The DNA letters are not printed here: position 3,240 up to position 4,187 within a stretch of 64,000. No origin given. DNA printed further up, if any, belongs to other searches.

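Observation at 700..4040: Three tandem Hcp-like genes with a ~50-aa Pro/Ala-rich insertion and no T6SS partner in 64 kb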

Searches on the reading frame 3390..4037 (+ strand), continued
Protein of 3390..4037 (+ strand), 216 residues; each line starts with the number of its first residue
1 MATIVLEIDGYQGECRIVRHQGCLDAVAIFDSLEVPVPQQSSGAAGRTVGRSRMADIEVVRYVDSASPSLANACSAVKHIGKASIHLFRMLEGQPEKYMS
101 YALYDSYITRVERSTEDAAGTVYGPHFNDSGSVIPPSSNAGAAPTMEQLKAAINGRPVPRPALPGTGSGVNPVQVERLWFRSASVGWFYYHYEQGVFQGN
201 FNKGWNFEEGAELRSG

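Call 48: find_related_loci(query=A6, collection=genome_contigs, flank=10000)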
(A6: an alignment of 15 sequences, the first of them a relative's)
Query A6 (213 aa) in genome_contigs; peptide patterns used: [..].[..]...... (x = any residue, [..] = any of these).
44 stretches matched a pattern; 8 encode a relative of the query (tblastn E <= 1e-3); 8 distinct loci.
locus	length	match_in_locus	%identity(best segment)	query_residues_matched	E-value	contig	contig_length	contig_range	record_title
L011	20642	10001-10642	50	1-210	1e-63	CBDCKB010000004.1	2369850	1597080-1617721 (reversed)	MAG: Rhodobacterales bacterium isolate 9ba19338-4302-4559-acc1-6630e9ea1bcb genome assembly, contig: contig_4, whole gen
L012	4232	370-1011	51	1-212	6e-62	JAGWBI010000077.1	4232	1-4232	MAG: Dehalococcoidia bacterium isolate 277c_29 scaffold_57531, whole genome shotgun sequence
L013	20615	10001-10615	48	1-212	6e-62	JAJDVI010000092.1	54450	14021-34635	MAG: Acidobacteria bacterium isolate jk18x22bins.33 k141_261069, whole genome shotgun sequence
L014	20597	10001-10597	48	1-210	1e-58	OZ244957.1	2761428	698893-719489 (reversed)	MAG: Gammaproteobacteria bacterium isolate c1868abd-a98a-494f-acf9-34809c13b1e0 genome assembly, chromosome: 1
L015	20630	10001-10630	45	1-211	1e-57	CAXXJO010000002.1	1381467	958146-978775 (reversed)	MAG: Pseudomonadales bacterium isolate c5c9f45e-28c9-4f0a-806d-e61ce6d83dd2 genome assembly, contig: contig_2, whole gen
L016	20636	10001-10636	43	1-209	4e-55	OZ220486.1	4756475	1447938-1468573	MAG: Paracoccaceae bacterium isolate 33ed5a6f-aecc-422c-bc57-cca9576b36f1 genome assembly, chromosome: 1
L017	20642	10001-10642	49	1-210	3e-64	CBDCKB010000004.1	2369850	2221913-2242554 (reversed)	MAG: Rhodobacterales bacterium isolate 9ba19338-4302-4559-acc1-6630e9ea1bcb genome assembly, contig: contig_4, whole gen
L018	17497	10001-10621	45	1-206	7e-50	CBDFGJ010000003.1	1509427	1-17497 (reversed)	MAG: Candidatus Azophilus sp. isolate f102704b-53fb-4e8e-be65-141b9fb3dbf7 genome assembly, contig: contig_3, whole geno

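Call 52: search_protein_families(library=pfam, proteins=[L013:770-1510:+, L013:1513-2985:+, L013:3022-4503:+, L013:4431-5582:+, L008:11386-13785:+, L008:13816-15465:+, L005:13804-14427:+, L005:14433-15422:+, L016:11512-17121:+, L008:10620-11108:+], max_evalue=0.01)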
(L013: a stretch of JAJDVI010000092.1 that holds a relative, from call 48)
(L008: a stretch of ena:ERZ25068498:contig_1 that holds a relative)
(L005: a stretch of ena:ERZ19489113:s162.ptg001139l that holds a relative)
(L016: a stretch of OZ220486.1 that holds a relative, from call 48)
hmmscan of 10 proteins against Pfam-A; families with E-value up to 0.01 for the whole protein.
L013:770-1510:+ (247 aa): 1 family
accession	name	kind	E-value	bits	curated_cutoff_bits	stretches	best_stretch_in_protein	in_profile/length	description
PF05591.17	T6SS_VipA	-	9.1e-43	146.2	24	1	83-234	3-154/155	Type VI secretion system, VipA, VC_A0107 or Hcp2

L013:1513-2985:+ (491 aa): 3 families
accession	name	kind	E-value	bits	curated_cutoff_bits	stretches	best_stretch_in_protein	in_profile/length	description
PF05943.17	VipB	-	5.6e-112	374.1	27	1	66-365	2-300/301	EvpB/VC_A0108, tail sheath N-terminal domain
PF18945.5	VipB_2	-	5.7e-47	159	27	1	376-486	2-112/112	EvpB/VC_A0108, tail sheath gpW/gp25-like domain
PF19965.4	VMAP-M2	-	0.0013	18.9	27.7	1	19-75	133-188/214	vWA-MoxR associated protein middle region (VMAP-M) 2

L013:3022-4503:+ (494 aa): 0 families

L013:4431-5582:+ (384 aa): 5 families
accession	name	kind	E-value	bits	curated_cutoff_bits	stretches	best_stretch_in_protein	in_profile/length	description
PF13599.13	Pentapeptide_4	-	5.1e-27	94.2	38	2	64-134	6-76/78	Pentapeptide repeat region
PF00805.28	Pentapeptide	-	2.7e-25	88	20.2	5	308-347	1-40/40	Pentapeptide repeats (8 copies)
PF13576.12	Pentapeptide_3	-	7.1e-18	65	27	0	245-284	1-43/48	Pentapeptide repeats (9 copies)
PF23894.2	LD_SV2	-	2.5e-09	37.8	29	1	51-110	27-86/92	SV2A/B/C luminal domain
PF13229.12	Beta_helix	-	0.0067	16.5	25.9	0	89-214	34-141/158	Right handed beta helix region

L008:11386-13785:+ (800 aa): 0 families

L008:13816-15465:+ (550 aa): 0 families

L005:13804-14427:+ (208 aa): 1 family
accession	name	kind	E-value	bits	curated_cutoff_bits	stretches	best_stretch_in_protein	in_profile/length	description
PF06715.18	Gp5_C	-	0.0066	16.9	20.4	0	31-47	5-21/24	Gp5 C-terminal repeat (3 copies)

L005:14433-15422:+ (330 aa): 0 families

L016:11512-17121:+ (1870 aa): 0 families

L008:10620-11108:+ (163 aa): 1 family
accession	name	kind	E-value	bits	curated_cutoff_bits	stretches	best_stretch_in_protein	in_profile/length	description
PF05638.18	T6SS_HCP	-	9.9e-23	81.3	23.5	1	6-138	2-128/129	Type VI secretion system effector, Hcp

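Call 53: search_dna_similar(query=window:3390-4037:+, collection=plasmids, mode=protein, max_evalue=0.00001, max_rows=20)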
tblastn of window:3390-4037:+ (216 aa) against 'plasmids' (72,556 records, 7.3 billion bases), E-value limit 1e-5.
Records with a match: 1; places in all: 1; records where one place covers at least 80% of the query: 0.
Best place of each record, by identity: <60% 1.
By first word of the organism name: Caballeronia 1.
By predicted mobility (MOB-suite, as given by PLSDB): non-mobilizable 1.
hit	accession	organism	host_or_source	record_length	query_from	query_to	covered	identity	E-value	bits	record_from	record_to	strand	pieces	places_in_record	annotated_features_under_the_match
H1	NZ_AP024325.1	Caballeronia sp. NK8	-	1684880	1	114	53%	31.6%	9e-6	53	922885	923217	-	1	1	none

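Call 58: find_related_loci(query=A7, collection=metagenome_contigs, flank=10000)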
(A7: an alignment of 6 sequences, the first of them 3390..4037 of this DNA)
Query A7 (216 aa) in metagenome_contigs; peptide patterns used: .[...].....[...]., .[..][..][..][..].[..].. (x = any residue, [..] = any of these).
293 stretches matched a pattern, but none encodes a relative of the query by tblastn (E <= 1e-3).

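Call 80: search_protein_families(library=padloc, proteins=[window:3390-4037:+], max_evalue=0.01)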
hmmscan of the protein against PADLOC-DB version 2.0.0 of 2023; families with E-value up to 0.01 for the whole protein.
window:3390-4037:+ (216 aa): 0 families

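Call 81: search_protein_families(library=phrogs, proteins=[window:3390-4037:+], max_evalue=0.01)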
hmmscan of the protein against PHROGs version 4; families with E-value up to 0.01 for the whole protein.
window:3390-4037:+ (216 aa): 1 family
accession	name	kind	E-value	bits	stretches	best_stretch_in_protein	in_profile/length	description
phrog_27303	-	unknown function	1.3e-09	39.4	1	6-120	7-120/164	-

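Call 82: find_encoding_contigs(protein=P0049, flank=10000, max_places=1)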
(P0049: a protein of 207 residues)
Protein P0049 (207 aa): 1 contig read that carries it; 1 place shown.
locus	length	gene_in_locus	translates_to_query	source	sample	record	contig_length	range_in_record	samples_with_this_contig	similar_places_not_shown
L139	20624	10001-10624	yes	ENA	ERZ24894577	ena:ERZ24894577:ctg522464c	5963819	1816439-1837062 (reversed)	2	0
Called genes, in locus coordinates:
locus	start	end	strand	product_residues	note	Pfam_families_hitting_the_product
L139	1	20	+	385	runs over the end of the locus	PF06996:T6SS_TssG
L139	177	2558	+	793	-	PF00158:Sigma54_activat (faint), PF12775:AAA_7 (faint), PF13401:AAA_22 (faint), PF17871:AAA_lid_9, PF00004:AAA, PF07724:AAA_2, PF07728:AAA_5, PF10431:ClpB_D2-small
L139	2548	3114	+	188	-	-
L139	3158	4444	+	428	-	PF05936:T6SS_VasE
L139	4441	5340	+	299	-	PF09850:DotU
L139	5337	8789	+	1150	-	-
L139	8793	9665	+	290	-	PF06812:ImpA_N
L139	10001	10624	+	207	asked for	PF05638:T6SS_HCP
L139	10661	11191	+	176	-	PF05638:T6SS_HCP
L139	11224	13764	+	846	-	-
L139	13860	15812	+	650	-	-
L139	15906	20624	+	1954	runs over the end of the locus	-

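Call 83: find_encoding_contigs(protein=P0176, flank=10000, max_places=1)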
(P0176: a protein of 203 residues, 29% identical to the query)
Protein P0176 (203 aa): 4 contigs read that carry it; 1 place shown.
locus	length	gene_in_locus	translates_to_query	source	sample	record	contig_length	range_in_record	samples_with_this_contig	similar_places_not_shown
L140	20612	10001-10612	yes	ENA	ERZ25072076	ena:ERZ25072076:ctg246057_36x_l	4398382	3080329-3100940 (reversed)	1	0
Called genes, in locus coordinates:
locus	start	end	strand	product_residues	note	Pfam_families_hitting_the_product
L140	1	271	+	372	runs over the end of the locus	PF06996:T6SS_TssG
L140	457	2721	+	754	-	PF00158:Sigma54_activat (faint), PF12775:AAA_7 (faint), PF13401:AAA_22 (faint), PF17871:AAA_lid_9, PF00004:AAA, PF07724:AAA_2, PF07728:AAA_5, PF10431:ClpB_D2-small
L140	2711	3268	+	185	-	-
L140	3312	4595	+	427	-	PF05936:T6SS_VasE (weak)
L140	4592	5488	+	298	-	PF09850:DotU (weak)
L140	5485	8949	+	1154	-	-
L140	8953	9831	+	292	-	PF06812:ImpA_N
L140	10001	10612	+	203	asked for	PF05638:T6SS_HCP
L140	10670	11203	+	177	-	PF05638:T6SS_HCP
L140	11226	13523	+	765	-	-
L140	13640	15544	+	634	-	-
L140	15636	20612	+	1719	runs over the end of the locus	-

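Call 84: find_encoding_contigs(protein=P0031, flank=10000, max_places=1)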
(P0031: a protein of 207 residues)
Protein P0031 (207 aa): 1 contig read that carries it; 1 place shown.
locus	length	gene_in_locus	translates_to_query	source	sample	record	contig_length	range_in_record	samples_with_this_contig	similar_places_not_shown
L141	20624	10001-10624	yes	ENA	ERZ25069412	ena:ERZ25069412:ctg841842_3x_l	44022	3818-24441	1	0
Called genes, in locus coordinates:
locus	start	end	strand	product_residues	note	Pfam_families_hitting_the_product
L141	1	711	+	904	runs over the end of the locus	PF13191:AAA_16 (weak), PF13401:AAA_22 (faint), PF25873:WHD_MalT (weak), PF17874:TPR_MalT, PF00196:GerE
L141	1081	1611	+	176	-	PF05591:T6SS_VipA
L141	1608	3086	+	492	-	PF05943:VipB, PF18945:VipB_2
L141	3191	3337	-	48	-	-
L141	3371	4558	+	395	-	-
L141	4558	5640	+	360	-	PF23894:LD_SV2 (faint), PF00805:Pentapeptide (faint), PF13576:Pentapeptide_3 (faint), PF13599:Pentapeptide_4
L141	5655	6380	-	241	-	-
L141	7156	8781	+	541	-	PF05947:T6SS_TssF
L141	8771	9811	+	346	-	PF06996:T6SS_TssG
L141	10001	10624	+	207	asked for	PF05638:T6SS_HCP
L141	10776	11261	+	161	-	PF05638:T6SS_HCP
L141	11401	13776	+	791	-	-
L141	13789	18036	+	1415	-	-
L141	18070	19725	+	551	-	-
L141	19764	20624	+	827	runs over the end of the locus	PF09937:DUF2169, PF00805:Pentapeptide (faint), PF23894:LD_SV2 (faint), PF13576:Pentapeptide_3 (faint), PF13599:Pentapeptide_4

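Call 92: search_solved_structures(query=L008:11386-13785:+, max_evalue=0.01)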
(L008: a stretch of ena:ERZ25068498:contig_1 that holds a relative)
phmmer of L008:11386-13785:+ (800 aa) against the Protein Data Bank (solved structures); distinct sequences matched with E-value up to 0.01: 0.

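Call 94: search_protein_families(library=ncbifam, proteins=[L008:11386-13785:+, L008:13816-15465:+, L005:13804-14427:+, L005:14433-15422:+, L008:10001-10603:+, L008:10620-11108:+, L010:5307-8765:+, L008:15588-17993:+], max_evalue=0.01)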
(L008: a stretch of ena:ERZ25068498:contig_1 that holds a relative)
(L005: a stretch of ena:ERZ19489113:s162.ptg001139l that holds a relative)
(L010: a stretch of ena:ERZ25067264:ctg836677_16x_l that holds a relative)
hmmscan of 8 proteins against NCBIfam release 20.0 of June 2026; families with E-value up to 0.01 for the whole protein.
L008:11386-13785:+ (800 aa): 0 families

L008:13816-15465:+ (550 aa): 0 families

L005:13804-14427:+ (208 aa): 0 families

L005:14433-15422:+ (330 aa): 0 families

L008:10001-10603:+ (201 aa): 1 family
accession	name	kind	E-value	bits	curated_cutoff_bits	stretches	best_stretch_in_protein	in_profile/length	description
TIGR03344.1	VI_effect_Hcp1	subfamily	3.5e-15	56.3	58.9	1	13-120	28-132/167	type VI secretion system tube protein TssD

L008:10620-11108:+ (163 aa): 1 family
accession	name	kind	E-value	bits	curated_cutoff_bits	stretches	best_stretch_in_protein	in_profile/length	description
TIGR03344.1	VI_effect_Hcp1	subfamily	7.4e-16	58.5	58.9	1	10-140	26-154/167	type VI secretion system tube protein TssD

L010:5307-8765:+ (1153 aa): 0 families

L008:15588-17993:+ (802 aa): 16 families
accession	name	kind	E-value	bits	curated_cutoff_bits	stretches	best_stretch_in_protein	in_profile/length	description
NF051894.1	anti_phage_HalA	equivalog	1.1e-16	61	250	3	520-560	87-127/338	anti-phage Hailong system effector protein HalA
NF000071.4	penta_rpt_QnrA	exception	6e-10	39.3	450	1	634-726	10-101/218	QnrA family quinolone resistance pentapeptide repeat protein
NF033086.2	penta_rpt_Qnr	equivalog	9.2e-10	38.6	240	1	536-642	6-103/211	Qnr family pentapeptide repeat protein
NF047416.1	penta_HetL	equivalog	1.1e-08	34.8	260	1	683-784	45-150/218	heterocyst differentiation pentapeptide repeat protein HetL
NF000349.1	mfpA_AE000516.2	equivalog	1.6e-07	31.4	360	2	679-797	25-147/183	pentapeptide repeat protein MfpA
NF012151.0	penta_rpt_QnrAS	exception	4.7e-07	30.1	490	1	523-636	65-193/218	QnrAS family quinolone resistance pentapeptide repeat protein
NF000421.1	penta_rpt_QnrVC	exception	7.9e-07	29.2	460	1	526-623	113-213/218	QnrVC family quinolone resistance pentapeptide repeat protein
NF011904.1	PRK15377.1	subfamily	8.7e-07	27.7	500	1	525-616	14-106/606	type III secretion system effector HECT-type E3 ubiquitin transferase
NF038182.1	penta_rpt_SmQnr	exception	1.1e-06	28.6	460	1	535-627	125-211/215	SmQnr family pentapeptide repeat protein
NF012152.0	penta_rpt_QnrC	exception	1.6e-05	25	500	0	531-570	12-51/221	QnrC family quinolone resistance pentapeptide repeat protein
NF033375.2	penta_rpt_QnrE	exception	4.3e-05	23.6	480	0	531-617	120-204/214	QnrE family quinolone resistance pentapeptide repeat protein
NF000139.2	penta_rpt_QnrD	exception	5e-05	23.4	425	0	540-631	13-100/214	QnrD family quinolone resistance pentapeptide repeat protein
NF011743.0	PRK15196.1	equivalog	0.00024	20.1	354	0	518-636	215-333/350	type III secretion system effector PipB2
NF000056.3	penta_rpt_QnrS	exception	0.00025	20.8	460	0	523-621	65-163/218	QnrS family quinolone resistance pentapeptide repeat protein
TIGR01299.1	synapt_SV2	subfamily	0.00036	18.5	637.3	1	517-591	501-575/742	synaptic vesicle protein SV2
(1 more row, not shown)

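Call 95: predict_structure(alignment_id=A9)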
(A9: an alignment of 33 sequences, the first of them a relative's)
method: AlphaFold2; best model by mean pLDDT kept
length: 206 residues; sequences in the alignment: 33
mean_pLDDT: 75.4   pTM: 0.71
mean pLDDT of the five models: 75.4, 75.4, 74.9, 74.3, 71.7
residues with pLDDT >= 90: 48; 70-90: 82; 50-70: 51; < 50: 25
segments of 3 or more residues with pLDDT < 50: 120-123, 142-160
pLDDT, mean of each block of 10 residues (from residue 1): 87 89 89 58 74 85 83 93 89 90 69 57 56 58 42 44 71 90 89 88 83
secondary structure, 60 per line:
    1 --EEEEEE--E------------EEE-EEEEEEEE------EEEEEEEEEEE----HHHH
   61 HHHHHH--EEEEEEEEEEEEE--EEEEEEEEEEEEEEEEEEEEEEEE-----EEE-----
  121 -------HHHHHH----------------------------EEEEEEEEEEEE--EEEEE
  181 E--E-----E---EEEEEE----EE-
elements in order: E3-8 E24-26 E28-35 E42-52 H57-66 E69-81 E84-107 E113-115 H128-133 E162-173 E176-181 E194-199

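Call 103: search_protein_families(library=pfam, proteins=[L003:1-309:-, L002:2-2323:+, L002:6589-6786:-], max_evalue=0.01)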
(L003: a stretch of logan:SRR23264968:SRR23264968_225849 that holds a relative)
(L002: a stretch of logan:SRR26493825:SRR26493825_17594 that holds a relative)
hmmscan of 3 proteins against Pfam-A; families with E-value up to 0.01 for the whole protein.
L003:1-309:- (103 aa): 1 family
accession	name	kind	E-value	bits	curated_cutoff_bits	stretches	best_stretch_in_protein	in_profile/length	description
PF01063.24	Aminotran_4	-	1.9e-07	31.6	28.5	1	52-102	3-53/223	Amino-transferase class IV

L002:2-2323:+ (774 aa): 8 families
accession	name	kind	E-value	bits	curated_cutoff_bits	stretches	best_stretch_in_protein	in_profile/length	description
PF00580.27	UvrD-helicase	-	4.7e-82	276.2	23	1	35-300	1-271/271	UvrD/REP helicase N-terminal domain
PF13361.12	UvrD_C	-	7e-60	203.7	25.6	2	305-457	1-152/350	UvrD-like helicase C-terminal domain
PF13245.12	AAA_19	-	1.4e-20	74.3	25.1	1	39-283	1-132/134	AAA domain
PF13538.12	UvrD_C_2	-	5.1e-09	36.3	27.4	1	572-590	2-20/52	UvrD-like helicase C-terminal domain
PF13604.12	AAA_30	-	5.3e-09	36.5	27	1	35-98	2-65/191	AAA domain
PF01443.25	Viral_helicase1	-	0.00034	20.9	21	0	562-632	167-226/228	Viral superfamily 1 RNA helicase core domain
PF13087.12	AAA_12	-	0.0026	17.8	27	1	562-632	128-190/195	AAA domain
PF13401.12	AAA_22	-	0.0063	17.3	27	0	45-108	3-63/130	AAA domain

L002:6589-6786:- (65 aa): 1 family
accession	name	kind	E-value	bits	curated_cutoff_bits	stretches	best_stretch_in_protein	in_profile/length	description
PF25137.1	ADH_Fe_C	-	2.2e-05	24.7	27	1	6-58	142-194/194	Fe-containing alcohol dehydrogenase family, C-terminal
